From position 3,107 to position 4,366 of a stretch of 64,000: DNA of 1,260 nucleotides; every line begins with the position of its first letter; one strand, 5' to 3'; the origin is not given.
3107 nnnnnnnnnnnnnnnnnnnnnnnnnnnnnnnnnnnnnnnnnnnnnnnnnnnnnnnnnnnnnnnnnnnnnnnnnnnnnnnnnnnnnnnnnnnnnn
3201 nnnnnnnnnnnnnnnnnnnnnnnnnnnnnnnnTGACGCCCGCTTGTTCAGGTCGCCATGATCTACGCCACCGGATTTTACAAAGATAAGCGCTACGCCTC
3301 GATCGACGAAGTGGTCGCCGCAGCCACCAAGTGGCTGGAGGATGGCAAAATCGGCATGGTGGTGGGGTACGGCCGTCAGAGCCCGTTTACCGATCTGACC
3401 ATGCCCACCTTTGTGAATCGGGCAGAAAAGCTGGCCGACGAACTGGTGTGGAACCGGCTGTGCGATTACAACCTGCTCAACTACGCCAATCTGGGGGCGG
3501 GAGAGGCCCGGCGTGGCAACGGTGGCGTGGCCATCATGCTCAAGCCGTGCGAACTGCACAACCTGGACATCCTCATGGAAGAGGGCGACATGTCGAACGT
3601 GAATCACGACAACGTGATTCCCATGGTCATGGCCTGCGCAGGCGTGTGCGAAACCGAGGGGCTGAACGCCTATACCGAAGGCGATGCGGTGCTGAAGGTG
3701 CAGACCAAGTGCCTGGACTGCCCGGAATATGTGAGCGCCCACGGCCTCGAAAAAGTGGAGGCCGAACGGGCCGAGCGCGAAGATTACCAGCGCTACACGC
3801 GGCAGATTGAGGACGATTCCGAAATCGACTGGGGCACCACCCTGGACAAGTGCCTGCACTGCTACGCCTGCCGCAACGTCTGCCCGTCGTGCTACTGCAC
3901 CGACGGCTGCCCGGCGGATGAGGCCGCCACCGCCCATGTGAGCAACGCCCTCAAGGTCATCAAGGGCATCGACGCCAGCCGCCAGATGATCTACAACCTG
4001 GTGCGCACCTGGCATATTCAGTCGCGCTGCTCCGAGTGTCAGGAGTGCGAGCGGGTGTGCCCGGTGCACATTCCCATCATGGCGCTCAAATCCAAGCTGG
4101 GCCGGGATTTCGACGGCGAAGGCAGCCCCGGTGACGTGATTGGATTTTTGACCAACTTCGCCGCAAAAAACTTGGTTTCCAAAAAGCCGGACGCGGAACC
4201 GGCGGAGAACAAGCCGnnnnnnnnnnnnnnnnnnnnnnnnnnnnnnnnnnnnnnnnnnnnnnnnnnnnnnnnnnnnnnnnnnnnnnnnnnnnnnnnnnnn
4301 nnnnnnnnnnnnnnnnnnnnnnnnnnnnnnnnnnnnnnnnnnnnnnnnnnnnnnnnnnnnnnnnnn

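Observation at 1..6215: Sdh/Frd-type flavoprotein + sucCD + translationally coupled Fe-S / AsrA-like / AsrB-like trio: candidate soluble NAD(P)H-linked fumarate/succinate oxidoreductase module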

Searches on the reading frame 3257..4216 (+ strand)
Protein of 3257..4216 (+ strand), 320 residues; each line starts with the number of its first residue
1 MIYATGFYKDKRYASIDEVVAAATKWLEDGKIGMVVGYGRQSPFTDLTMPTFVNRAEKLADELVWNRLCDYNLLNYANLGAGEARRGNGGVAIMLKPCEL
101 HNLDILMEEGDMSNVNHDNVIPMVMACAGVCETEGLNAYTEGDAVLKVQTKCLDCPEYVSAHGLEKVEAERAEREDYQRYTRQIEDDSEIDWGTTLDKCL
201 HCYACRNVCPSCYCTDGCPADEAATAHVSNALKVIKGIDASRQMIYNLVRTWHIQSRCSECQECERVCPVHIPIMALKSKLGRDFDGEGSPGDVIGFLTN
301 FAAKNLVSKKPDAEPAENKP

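Call 3: search_protein_families(library=pfam, proteins=[window:3257-4216:+], max_evalue=0.01)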
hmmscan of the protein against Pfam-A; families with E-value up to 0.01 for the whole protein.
window:3257-4216:+ (320 aa): 8 families
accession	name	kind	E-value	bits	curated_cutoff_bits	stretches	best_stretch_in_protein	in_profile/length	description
PF13183.11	Fer4_8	-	3.3e-07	31.2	27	1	196-272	2-68/68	4Fe-4S dicluster domain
PF13187.11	Fer4_9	-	4.6e-06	27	27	1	198-271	1-50/52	4Fe-4S dicluster domain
PF13237.11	Fer4_10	-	6.1e-06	26.5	25.5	1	254-274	5-22/53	4Fe-4S dicluster domain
PF13534.11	Fer4_17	-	9.5e-06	26.5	22.2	1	198-272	1-60/61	4Fe-4S dicluster domain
PF12838.12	Fer4_7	-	3.1e-05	24.8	27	1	213-271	7-51/52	4Fe-4S dicluster domain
PF13484.11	Fer4_16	-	0.0002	22.5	30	1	214-270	8-65/66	4Fe-4S double cluster binding domain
PF00037.32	Fer4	-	0.00025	21.2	21.1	1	254-271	4-21/24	4Fe-4S binding domain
PF12797.12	Fer4_2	-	0.0038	17.5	24.5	0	196-211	7-22/22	4Fe-4S binding domain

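Call 4: search_protein_families(library=ncbifam, proteins=[window:3257-4216:+], max_evalue=0.01)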
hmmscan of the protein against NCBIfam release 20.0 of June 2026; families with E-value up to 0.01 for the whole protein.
window:3257-4216:+ (320 aa): 4 families
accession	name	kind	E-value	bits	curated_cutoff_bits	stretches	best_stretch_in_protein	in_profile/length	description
NF006391.0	PRK08640.1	equivalog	2.4e-05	23.3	244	1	189-284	145-238/254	succinate dehydrogenase iron-sulfur subunit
NF058577.1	FdxA_fam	equivalog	0.0027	17.9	65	0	252-271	3-22/52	4Fe-4S ferredoxin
NF045670.1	quin_L_LdhH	equivalog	0.0037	15.6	800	0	198-283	305-381/706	L-lactate dehydrogenase (quinone) large subunit LdhH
NF005746.0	PRK07570.1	subfamily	0.0048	16.2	243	1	196-283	156-238/250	succinate dehydrogenase/fumarate reductase iron-sulfur subunit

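Call 11: find_homologous_proteins(query=window:3257-4216:+)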
Query window:3257-4216:+ (320 aa): 55 proteins with E <= 0.001 among 1250 candidates.
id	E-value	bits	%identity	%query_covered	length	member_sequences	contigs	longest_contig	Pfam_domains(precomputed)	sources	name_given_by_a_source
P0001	5.8e-220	747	99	100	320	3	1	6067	PF13534.12,PF13237.12,PF13183.12,PF13187.12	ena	-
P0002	5.1e-162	556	73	100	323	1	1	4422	PF13534.12,PF13183.12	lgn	-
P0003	3.5e-161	554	72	100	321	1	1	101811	PF13534.12,PF13237.12,PF13183.12,PF13187.12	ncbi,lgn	ncbi:MAG: 4Fe-4S dicluster domain-containing protein [Leptospirillia bacterium]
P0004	4.7e-160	550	72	99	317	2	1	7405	PF12838.13,PF13534.12,PF13237.12,PF13183.12,PF13187.12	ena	-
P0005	2.5e-159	548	73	100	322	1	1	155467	PF13183.12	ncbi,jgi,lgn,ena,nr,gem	ncbi:MAG: 4Fe-4S dicluster domain-containing protein [Nitrospirota bacterium]|nr:4Fe-4S dicluster do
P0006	3.0e-157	541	72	99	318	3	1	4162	PF12838.13,PF13534.12,PF13183.12,PF13187.12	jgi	-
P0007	2.0e-154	532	72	95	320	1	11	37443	PF13534.12,PF13237.12,PF13183.12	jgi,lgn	jgi:formate dehydrogenase subunit beta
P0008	5.2e-154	530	71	100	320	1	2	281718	PF12838.13,PF13534.12,PF13183.12,PF13187.12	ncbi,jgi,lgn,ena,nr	ncbi:MAG: 4Fe-4S dicluster domain-containing protein [Nitrospirota bacterium]|nr:4Fe-4S dicluster do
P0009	3.9e-151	521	71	95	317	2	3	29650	PF13534.12,PF13183.12,PF13187.12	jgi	jgi:formate dehydrogenase subunit beta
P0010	4.9e-151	520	70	95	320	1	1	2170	PF13534.12,PF13237.12,PF13183.12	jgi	-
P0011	2.2e-149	515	70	95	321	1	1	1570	PF13534.12,PF13237.12,PF13183.12,PF13187.12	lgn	-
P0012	3.2e-149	514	70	97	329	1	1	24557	PF12838.13,PF13534.12,PF13183.12,PF13187.12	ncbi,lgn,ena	-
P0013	1.4e-148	512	71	95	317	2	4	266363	PF12838.13,PF13534.12,PF13237.12,PF13183.12,PF13187.12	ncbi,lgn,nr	ncbi:MAG: 4Fe-4S dicluster domain-containing protein [Nitrospirae bacterium]|nr:4Fe-4S dicluster dom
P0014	3.8e-148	511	67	100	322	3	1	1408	PF12838.13,PF13534.12,PF13237.12,PF13183.12,PF13187.12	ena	-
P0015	1.2e-146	506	70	95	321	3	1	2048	PF12838.13,PF13534.12,PF13183.12,PF13187.12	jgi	-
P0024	1.3e-23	102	30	82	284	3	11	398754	PF12797.13,PF00037.33,PF13534.12,PF13237.12,PF13183.12,PF13187.12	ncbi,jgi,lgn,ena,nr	ncbi:MAG: 4Fe-4S dicluster domain-containing protein [Clostridia bacterium]|jgi:coenzyme F420-reduci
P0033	8.5e-22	96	28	86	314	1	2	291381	PF00037.33,PF13237.12,PF13183.12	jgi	jgi:ferredoxin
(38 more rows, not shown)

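Call 12: find_encoding_contigs(protein=P0003, flank=10000, max_places=3)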
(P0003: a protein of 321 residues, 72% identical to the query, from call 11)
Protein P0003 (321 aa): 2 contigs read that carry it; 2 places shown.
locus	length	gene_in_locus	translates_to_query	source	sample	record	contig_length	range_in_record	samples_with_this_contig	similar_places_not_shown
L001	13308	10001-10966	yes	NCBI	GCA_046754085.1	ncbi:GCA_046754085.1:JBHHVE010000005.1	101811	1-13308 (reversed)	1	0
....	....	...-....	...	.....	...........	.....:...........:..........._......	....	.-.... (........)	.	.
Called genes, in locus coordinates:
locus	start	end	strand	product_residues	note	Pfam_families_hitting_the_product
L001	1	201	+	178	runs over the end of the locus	PF06559:DCD_N (weak), PF22769:DCD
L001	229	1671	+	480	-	PF00270:DEAD, PF00271:Helicase_C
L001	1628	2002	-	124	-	PF14489:QueF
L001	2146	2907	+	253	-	PF01553:Acyltransferase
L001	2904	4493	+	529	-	PF02511:Thy1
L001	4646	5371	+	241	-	PF12838:Fer4_7 (faint), PF13183:Fer4_8 (faint), PF13534:Fer4_17 (faint), PF13187:Fer4_9 (weak)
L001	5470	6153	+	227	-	PF13183:Fer4_8 (faint), PF12838:Fer4_7 (weak), PF13237:Fer4_10 (weak), PF13187:Fer4_9 (weak)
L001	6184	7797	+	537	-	PF00890:FAD_binding_2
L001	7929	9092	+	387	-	PF08442:ATP-grasp_2, PF13549:ATP-grasp_5, PF24948:Citrate_synth_N, PF00549:Ligase_CoA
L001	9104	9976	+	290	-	PF02629:CoA_binding, PF13607:Succ_CoA_lig, PF00549:Ligase_CoA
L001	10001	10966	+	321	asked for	PF13187:Fer4_9 (faint), PF13237:Fer4_10 (faint), PF13534:Fer4_17 (faint), PF13183:Fer4_8 (weak)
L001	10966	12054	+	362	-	PF13187:Fer4_9 (faint), PF13534:Fer4_17 (faint), PF00037:Fer4 (faint), PF12797:Fer4_2 (faint), PF13183:Fer4_8 (faint), PF17179:Fer4_22, PF13237:Fer4_10 (weak)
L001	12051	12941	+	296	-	PF00175:NAD_binding_1, PF10418:DHODB_Fe-S_bind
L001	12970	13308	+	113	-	?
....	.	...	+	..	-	?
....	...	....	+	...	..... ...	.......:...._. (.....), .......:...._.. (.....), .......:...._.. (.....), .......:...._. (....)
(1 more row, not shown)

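Call 13: find_encoding_contigs(protein=P0008, flank=10000, max_places=3)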
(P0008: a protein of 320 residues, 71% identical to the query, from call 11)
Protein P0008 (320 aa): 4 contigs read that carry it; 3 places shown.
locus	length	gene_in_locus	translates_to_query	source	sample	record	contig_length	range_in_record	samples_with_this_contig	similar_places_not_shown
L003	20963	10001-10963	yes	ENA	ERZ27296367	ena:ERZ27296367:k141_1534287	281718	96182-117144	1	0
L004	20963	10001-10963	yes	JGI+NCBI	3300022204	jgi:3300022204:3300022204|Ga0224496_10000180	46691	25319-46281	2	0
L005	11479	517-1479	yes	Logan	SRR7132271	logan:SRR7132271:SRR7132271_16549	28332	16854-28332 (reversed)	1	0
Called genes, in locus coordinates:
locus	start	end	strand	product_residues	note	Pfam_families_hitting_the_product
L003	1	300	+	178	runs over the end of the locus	PF22769:DCD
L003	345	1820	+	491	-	PF00270:DEAD, PF00271:Helicase_C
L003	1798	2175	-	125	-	PF14489:QueF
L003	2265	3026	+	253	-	PF01553:Acyltransferase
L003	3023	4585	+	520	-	PF02511:Thy1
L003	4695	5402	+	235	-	PF13183:Fer4_8 (faint), PF13534:Fer4_17 (faint), PF13187:Fer4_9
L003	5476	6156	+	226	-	PF13183:Fer4_8 (faint), PF13237:Fer4_10 (weak), PF13187:Fer4_9 (weak)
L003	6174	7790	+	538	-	PF00890:FAD_binding_2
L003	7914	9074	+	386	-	PF08442:ATP-grasp_2, PF13549:ATP-grasp_5, PF24948:Citrate_synth_N, PF00549:Ligase_CoA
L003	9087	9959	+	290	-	PF02629:CoA_binding, PF13380:CoA_binding_2 (faint), PF13607:Succ_CoA_lig, PF00549:Ligase_CoA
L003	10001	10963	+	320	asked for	PF12838:Fer4_7 (faint), PF13187:Fer4_9 (faint), PF13534:Fer4_17 (faint), PF13183:Fer4_8 (weak)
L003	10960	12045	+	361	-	PF13187:Fer4_9 (faint), PF13534:Fer4_17 (faint), PF00037:Fer4 (faint), PF12797:Fer4_2 (faint), PF13237:Fer4_10 (faint), PF17179:Fer4_22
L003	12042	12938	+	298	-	PF00175:NAD_binding_1, PF10418:DHODB_Fe-S_bind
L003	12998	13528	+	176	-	-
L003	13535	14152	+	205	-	PF00300:His_Phos_1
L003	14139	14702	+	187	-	PF00578:AhpC-TSA, PF08534:Redoxin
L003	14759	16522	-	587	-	PF13687:DUF4153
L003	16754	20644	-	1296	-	-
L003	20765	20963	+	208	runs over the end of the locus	-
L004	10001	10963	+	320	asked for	PF12838:Fer4_7 (faint), PF13187:Fer4_9 (faint), PF13534:Fer4_17 (faint), PF13183:Fer4_8 (weak)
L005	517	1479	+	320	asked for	PF12838:Fer4_7 (faint), PF13187:Fer4_9 (faint), PF13534:Fer4_17 (faint), PF13183:Fer4_8 (weak)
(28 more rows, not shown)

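Call 14: search_protein_families(library=ncbifam, proteins=[L003:4695-5399:+, L003:5476-6153:+, L003:6174-7787:+, L003:12998-13525:+, L003:3023-4582:+], max_evalue=0.01)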
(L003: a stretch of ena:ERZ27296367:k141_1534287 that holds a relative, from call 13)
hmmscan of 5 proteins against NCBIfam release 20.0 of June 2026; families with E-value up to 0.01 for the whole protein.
L003:4695-5399:+ (235 aa): 17 families
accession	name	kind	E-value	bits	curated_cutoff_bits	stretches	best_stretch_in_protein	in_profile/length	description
TIGR00314.1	cdhA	equivalog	3.9e-08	31.6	781.3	1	112-171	395-454/784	CO dehydrogenase/acetyl-CoA synthase complex subunit alpha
NF007205.0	PRK09626.1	equivalog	1.9e-05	24.6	93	1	110-166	11-66/105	2-oxoglutarate-acceptor oxidoreductase subunit OorD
NF043039.1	HgcAB_like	equivalog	8.2e-05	22.4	285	1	104-167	288-345/350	HgcAB-like fusion protein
NF040763.1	FeFe_hydrog_A6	exception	0.00027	19.4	765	1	109-169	138-203/571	NADH-dependent [FeFe] hydrogenase, group A6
TIGR02512.1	FeFe_hydrog_A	subfamily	0.00039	19.4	405.95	1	111-169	2-65/375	[FeFe] hydrogenase, group A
TIGR01971.1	NuoI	subfamily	0.00079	19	113.05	1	107-168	33-95/121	NADH-quinone oxidoreductase, chain I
NF041837.1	rnfC_Methano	equivalog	0.00087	18.2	650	1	114-186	356-429/438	Rnf electron transport complex subunit RnfC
TIGR00402.1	napF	equivalog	0.0012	18.8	102.2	1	116-169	35-82/149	ferredoxin-type protein NapF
NF007964.0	PRK10684.1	equivalog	0.0012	17.9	383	1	22-58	261-295/333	NADH oxidoreductase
TIGR01945.1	rnfC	subfamily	0.0012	17.4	245.95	1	114-168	361-416/435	RnfABCDGE type electron transport complex subunit C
NF045874.1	Vhu_polyferre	exception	0.0022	16.8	600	1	117-168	88-142/381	F420-non-reducing hydrogenase associated-polyferredoxin VhuB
NF042987.1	OGOR_delta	exception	0.0033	17.5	125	1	114-167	29-81/89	2-oxoglutarate ferredoxin oxidoreductase subunit delta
NF045711.1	sulf_resp_HmcF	equivalog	0.0037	16.1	750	0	150-194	114-158/457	sulfate respiration complex iron-sulfur protein HmcF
NF040864.1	HgcB_ferredoxin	equivalog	0.0059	16.4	99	0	114-168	12-58/93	mercury methylation ferredoxin HgcB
TIGR01944.1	rnfB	subfamily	0.0064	16.1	68.7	0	114-168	111-157/190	RnfABCDGE type electron transport complex subunit B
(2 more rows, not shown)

L003:5476-6153:+ (226 aa): 19 families
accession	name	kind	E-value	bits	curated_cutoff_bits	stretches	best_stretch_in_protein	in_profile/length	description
TIGR00314.1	cdhA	equivalog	4.3e-09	34.8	781.3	1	110-187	396-471/784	CO dehydrogenase/acetyl-CoA synthase complex subunit alpha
NF004898.0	PRK06259.1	equivalog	2e-07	30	385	1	111-134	184-207/488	fumarate reductase (CoM/CoB) subunit TfrB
TIGR01971.1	NuoI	subfamily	1.2e-05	24.9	113.05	1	106-165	36-95/121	NADH-quinone oxidoreductase, chain I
NF043039.1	HgcAB_like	equivalog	1.4e-05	24.9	285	1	82-165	272-346/350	HgcAB-like fusion protein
TIGR00384.1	dhsB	subfamily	1.6e-05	24.5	88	0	112-136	195-219/222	succinate dehydrogenase and fumarate reductase iron-sulfur protein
NF042909.1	FMH_DH_FwdF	exception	0.00016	20.9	375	1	114-165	258-308/336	tungsten-dependent formylmethanofuran dehydrogenase subunit FwdF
TIGR01945.1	rnfC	subfamily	0.00028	19.6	245.95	1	111-167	361-418/435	RnfABCDGE type electron transport complex subunit C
NF004540.0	PRK05888.2-1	equivalog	0.00092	18.8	215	1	106-167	39-102/139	NADH-quinone oxidoreductase subunit NuoI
NF007013.0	PRK09477.1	equivalog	0.0015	17.6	234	1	113-166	224-272/286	quinol dehydrogenase ferredoxin subunit NapH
NF004539.0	PRK05888.1-5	equivalog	0.0024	17.6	225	1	104-166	52-115/162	NADH-quinone oxidoreductase subunit NuoI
NF004541.0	PRK05888.2-2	equivalog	0.0025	17.7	217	1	103-166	53-109/168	NADH-quinone oxidoreductase subunit NuoI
NF009226.0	PRK12576.1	equivalog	0.0025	17.2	344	0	112-137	207-232/317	succinate dehydrogenase/fumarate reductase iron-sulfur subunit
TIGR04395.1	cutC_activ_rSAM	equivalog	0.0031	16.8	360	1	112-166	53-101/309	choline TMA-lyase-activating enzyme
NF010590.0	PRK13984.1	equivalog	0.0032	15.7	946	1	111-147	188-224/611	putative oxidoreductase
TIGR02512.1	FeFe_hydrog_A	subfamily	0.0034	16.3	405.95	1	114-164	8-63/375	[FeFe] hydrogenase, group A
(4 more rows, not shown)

L003:6174-7787:+ (538 aa): 55 families (the best 25 are shown)
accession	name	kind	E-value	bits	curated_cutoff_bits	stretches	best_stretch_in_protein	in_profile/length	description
NF004900.0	PRK06263.1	equivalog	1.8e-104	350.3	718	1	87-508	6-423/546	fumarate reductase (CoM/CoB) subunit TfrA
TIGR00551.1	nadB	equivalog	4.5e-88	296.1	452.75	1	88-491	2-391/489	L-aspartate oxidase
TIGR01812.1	sdhA_frdA_Gneg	subfamily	4.6e-86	289.5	567.3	1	90-503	1-418/568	succinate dehydrogenase or fumarate reductase, flavoprotein subunit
NF005866.0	PRK07803.1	equivalog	9.6e-86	288.3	819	2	88-353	8-284/631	fumarate reductase/succinate dehydrogenase flavoprotein subunit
NF005867.0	PRK07804.1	equivalog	4.2e-79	266.2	639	1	88-492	18-420/548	L-aspartate oxidase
NF005701.0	PRK07512.1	equivalog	5.2e-78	262.7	528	1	88-493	9-401/516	L-aspartate oxidase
NF005636.0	PRK07395.1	subfamily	1.7e-75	254.4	723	1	88-488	12-405/560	L-aspartate oxidase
NF004724.0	PRK06069.1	subfamily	1.1e-71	241.8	826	1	88-499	5-424/577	succinate dehydrogenase/fumarate reductase flavoprotein subunit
NF004820.0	PRK06175.1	equivalog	5e-71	239.8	472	1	88-498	4-396/433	L-aspartate oxidase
NF005978.0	PRK08071.1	equivalog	3.7e-70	236.8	621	1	89-491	4-390/514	L-aspartate oxidase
NF006567.0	PRK09077.1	equivalog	2.4e-69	234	629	1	86-492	6-412/537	L-aspartate oxidase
TIGR01816.1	sdhA_forward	equivalog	1.3e-68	231.6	727.35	1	89-511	3-438/584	succinate dehydrogenase flavoprotein subunit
NF006686.0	PRK09231.1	equivalog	1.1e-65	222.3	854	1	87-495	4-421/598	fumarate reductase (quinol) flavoprotein subunit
NF042982.1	MFR_Fp_SdhA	equivalog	4e-65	220.4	1100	1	89-502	48-462/612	8-methylmenaquinol:fumarate reductase flavoprotein subunit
TIGR01176.1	fum_red_Fp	equivalog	4.5e-64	217.1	932.7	1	88-493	3-417/580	fumarate reductase (quinol) flavoprotein subunit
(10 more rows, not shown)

L003:12998-13525:+ (176 aa): 0 families

L003:3023-4582:+ (520 aa): 1 family
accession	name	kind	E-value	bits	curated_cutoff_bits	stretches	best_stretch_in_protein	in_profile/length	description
TIGR02170.1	thyX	equivalog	6.2e-27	94.5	87.9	2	4-231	3-205/211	FAD-dependent thymidylate synthase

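Call 15: search_protein_families(library=pfam, proteins=[L003:4695-5399:+, L003:5476-6153:+, L003:6174-7787:+, L003:12998-13525:+, L003:3023-4582:+], max_evalue=0.1)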
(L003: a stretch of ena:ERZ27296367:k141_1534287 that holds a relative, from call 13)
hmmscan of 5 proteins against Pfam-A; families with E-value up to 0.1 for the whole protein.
L003:4695-5399:+ (235 aa): 13 families
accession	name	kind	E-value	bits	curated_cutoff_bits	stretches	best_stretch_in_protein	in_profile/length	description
PF13183.11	Fer4_8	-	4.4e-09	37.2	27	2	52-132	8-68/68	4Fe-4S dicluster domain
PF13187.11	Fer4_9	-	8e-07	29.4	27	1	117-169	1-50/52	4Fe-4S dicluster domain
PF12838.12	Fer4_7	-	8e-06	26.7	27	2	117-170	1-52/52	4Fe-4S dicluster domain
PF13534.11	Fer4_17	-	8.3e-06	26.7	22.2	1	89-132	20-60/61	4Fe-4S dicluster domain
PF13510.11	Fer2_4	-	9e-05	22.9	22.8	1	11-82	2-76/82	2Fe-2S iron-sulfur cluster binding domain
PF00037.32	Fer4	-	0.00042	20.4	21.1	1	116-131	6-21/24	4Fe-4S binding domain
PF13237.11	Fer4_10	-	0.00056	20.2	25.5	1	113-166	4-52/53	4Fe-4S dicluster domain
PF14691.11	Fer4_20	-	0.0029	17.8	25.8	1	112-167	18-76/113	Dihydroprymidine dehydrogenase domain II, 4Fe-4S cluster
PF00111.32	Fer2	-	0.0034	17.7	21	1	23-77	11-76/77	2Fe-2S iron-sulfur cluster binding domain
PF13746.11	Fer4_18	-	0.0036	17.9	27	1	116-138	59-81/114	4Fe-4S dicluster domain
PF12797.12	Fer4_2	-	0.012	16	24.5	1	114-129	6-21/22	4Fe-4S binding domain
PF12798.12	Fer4_3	-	0.027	15.7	27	1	118-132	1-15/15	4Fe-4S binding domain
PF13484.11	Fer4_16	-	0.034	15.4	30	1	89-130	25-65/66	4Fe-4S double cluster binding domain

L003:5476-6153:+ (226 aa): 10 families
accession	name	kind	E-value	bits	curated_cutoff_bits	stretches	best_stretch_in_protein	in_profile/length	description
PF13183.11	Fer4_8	-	1.9e-06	28.7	27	1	150-193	2-38/68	4Fe-4S dicluster domain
PF13187.11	Fer4_9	-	4.9e-06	26.9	27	1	114-164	1-48/52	4Fe-4S dicluster domain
PF13237.11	Fer4_10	-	6.9e-06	26.3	25.5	1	114-163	8-52/53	4Fe-4S dicluster domain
PF13534.11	Fer4_17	-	0.00014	22.8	22.2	1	145-166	38-59/61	4Fe-4S dicluster domain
PF12838.12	Fer4_7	-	0.00019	22.3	27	1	114-164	1-49/52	4Fe-4S dicluster domain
PF13484.11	Fer4_16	-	0.001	20.2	30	1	114-128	1-15/66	4Fe-4S double cluster binding domain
PF14691.11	Fer4_20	-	0.0016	18.6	25.8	1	108-159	17-70/113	Dihydroprymidine dehydrogenase domain II, 4Fe-4S cluster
PF00111.32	Fer2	-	0.0029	17.9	21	1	15-74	6-76/77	2Fe-2S iron-sulfur cluster binding domain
PF13510.11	Fer2_4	-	0.028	14.9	22.8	0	8-79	2-76/82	2Fe-2S iron-sulfur cluster binding domain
PF12797.12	Fer4_2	-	0.05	14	24.5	1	111-126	6-21/22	4Fe-4S binding domain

L003:6174-7787:+ (538 aa): 8 families
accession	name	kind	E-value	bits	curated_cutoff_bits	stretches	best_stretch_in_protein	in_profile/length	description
PF00890.30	FAD_binding_2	-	1.3e-73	249.1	20.4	1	90-471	1-414/414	FAD binding domain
PF12831.13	FAD_oxidored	-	4.5e-05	23.4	27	1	90-117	1-28/416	FAD dependent oxidoreductase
PF07992.20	Pyr_redox_2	-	9.6e-05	22.4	26.1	1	90-277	2-109/291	Pyridine nucleotide-disulphide oxidoreductase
PF03486.20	HI0933_like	-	0.00019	21.4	50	1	90-433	2-191/244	HI0933-like protein Rossmann domain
PF01262.27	AlaDh_PNT_C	-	0.00039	20.3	23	1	89-117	29-57/214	Alanine dehydrogenase/PNT, C-terminal domain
PF01134.28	GIDA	-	0.00092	18.8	22.1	0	90-118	1-29/391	Glucose inhibited division protein A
PF01494.25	FAD_binding_3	-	0.04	13.6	22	1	88-120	1-33/349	FAD binding domain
PF01266.30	DAO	-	0.092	12.7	27.9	1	90-134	1-46/353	FAD dependent oxidoreductase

L003:12998-13525:+ (176 aa): 0 families

L003:3023-4582:+ (520 aa): 2 families
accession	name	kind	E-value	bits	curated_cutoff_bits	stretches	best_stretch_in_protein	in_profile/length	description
PF02511.20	Thy1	-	6e-51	173.4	24.8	2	5-231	2-190/191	Thymidylate synthase complementing protein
PF23216.1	WH_CYT4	-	0.0024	18.4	27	1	252-343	8-95/97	Mitochondrial protein cyt-4, winged helix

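Call 26: find_encoding_contigs(protein=P0024, flank=8000, max_places=2)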
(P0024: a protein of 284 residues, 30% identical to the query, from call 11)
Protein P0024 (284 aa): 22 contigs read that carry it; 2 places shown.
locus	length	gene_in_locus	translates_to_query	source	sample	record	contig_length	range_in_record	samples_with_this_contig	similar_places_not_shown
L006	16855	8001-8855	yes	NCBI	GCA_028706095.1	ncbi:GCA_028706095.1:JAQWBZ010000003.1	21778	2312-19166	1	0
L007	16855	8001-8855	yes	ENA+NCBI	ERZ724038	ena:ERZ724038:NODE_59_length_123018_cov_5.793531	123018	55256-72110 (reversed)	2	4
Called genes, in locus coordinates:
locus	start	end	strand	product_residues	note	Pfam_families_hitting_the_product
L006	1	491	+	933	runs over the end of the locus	PF07733:DNA_pol3_alpha, PF17657:DNA_pol3_finger, PF14579:HHH_6, PF01336:tRNA_anti-codon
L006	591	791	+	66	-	PF08984:DUF1858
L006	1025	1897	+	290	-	PF01430:HSP33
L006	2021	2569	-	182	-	PF23457:LysM2_NFP (faint), PF23473:LysM3_LYK4_5 (faint), PF01476:LysM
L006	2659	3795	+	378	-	PF04015:DUF362, PF12838:Fer4_7 (faint), PF13187:Fer4_9 (faint), PF13237:Fer4_10 (faint)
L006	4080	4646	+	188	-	PF12838:Fer4_7 (faint), PF13187:Fer4_9, PF13237:Fer4_10 (faint), PF13183:Fer4_8, PF13534:Fer4_17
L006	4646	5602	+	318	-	PF02754:CCG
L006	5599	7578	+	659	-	-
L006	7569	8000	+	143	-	-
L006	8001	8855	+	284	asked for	PF00037:Fer4 (faint), PF12797:Fer4_2 (faint), PF13237:Fer4_10 (faint), PF13183:Fer4_8, PF13187:Fer4_9 (weak), PF13534:Fer4_17 (weak)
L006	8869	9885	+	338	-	PF12838:Fer4_7 (faint), PF14697:Fer4_21 (faint), PF25160:LdpA_Fe-S-bd (faint), PF13534:Fer4_17 (faint), PF13187:Fer4_9 (faint), PF00037:Fer4 (faint), PF12797:Fer4_2 (faint), PF17179:Fer4_22, +3 more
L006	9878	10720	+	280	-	PF00175:NAD_binding_1, PF10418:DHODB_Fe-S_bind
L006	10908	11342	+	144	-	PF06133:Com_YlbF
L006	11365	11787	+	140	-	PF01475:FUR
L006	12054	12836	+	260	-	-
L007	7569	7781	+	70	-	PF02662:FlpD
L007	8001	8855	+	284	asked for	PF00037:Fer4 (faint), PF12797:Fer4_2 (faint), PF13237:Fer4_10 (faint), PF13183:Fer4_8, PF13187:Fer4_9 (weak), PF13534:Fer4_17 (weak)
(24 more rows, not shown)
